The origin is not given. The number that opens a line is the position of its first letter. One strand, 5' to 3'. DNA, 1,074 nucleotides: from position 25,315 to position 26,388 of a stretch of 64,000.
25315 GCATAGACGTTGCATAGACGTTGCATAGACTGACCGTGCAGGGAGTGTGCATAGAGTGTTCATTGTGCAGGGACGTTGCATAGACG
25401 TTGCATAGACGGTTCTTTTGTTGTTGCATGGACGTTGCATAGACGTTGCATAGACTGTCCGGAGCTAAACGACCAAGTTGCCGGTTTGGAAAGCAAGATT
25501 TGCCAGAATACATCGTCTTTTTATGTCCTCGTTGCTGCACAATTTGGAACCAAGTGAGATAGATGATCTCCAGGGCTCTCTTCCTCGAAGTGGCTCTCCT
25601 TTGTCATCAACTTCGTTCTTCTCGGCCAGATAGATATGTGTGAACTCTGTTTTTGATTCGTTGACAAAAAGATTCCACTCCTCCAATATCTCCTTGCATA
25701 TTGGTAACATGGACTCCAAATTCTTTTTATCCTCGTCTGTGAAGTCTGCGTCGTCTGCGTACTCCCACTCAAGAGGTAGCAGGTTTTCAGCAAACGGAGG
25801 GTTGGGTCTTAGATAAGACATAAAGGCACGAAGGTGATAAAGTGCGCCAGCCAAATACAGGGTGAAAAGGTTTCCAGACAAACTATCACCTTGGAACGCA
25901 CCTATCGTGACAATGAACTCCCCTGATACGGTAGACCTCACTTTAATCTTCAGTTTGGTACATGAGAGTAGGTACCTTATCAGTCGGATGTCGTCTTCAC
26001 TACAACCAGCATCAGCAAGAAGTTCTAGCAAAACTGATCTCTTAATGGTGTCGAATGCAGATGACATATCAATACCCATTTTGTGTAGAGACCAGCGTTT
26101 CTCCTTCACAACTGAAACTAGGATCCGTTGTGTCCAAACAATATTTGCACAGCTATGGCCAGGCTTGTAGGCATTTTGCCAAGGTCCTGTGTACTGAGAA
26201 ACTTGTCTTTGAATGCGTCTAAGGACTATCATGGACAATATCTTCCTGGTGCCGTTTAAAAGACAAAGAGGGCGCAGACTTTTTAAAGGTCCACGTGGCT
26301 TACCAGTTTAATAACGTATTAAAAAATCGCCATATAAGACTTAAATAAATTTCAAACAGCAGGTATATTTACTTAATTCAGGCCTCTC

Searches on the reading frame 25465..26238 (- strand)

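Call 35: search_protein_families(library=pfam, proteins=[window:25465-26238:-], max_evalue=0.001)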
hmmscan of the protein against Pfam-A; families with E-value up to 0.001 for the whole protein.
window:25465-26238:- (257 aa): 1 family
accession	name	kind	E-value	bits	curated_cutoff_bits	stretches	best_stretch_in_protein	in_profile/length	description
PF00078.32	RVT_1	-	1.3e-16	61.4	29.6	1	4-206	25-194/205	Reverse transcriptase (RNA-dependent DNA polymerase)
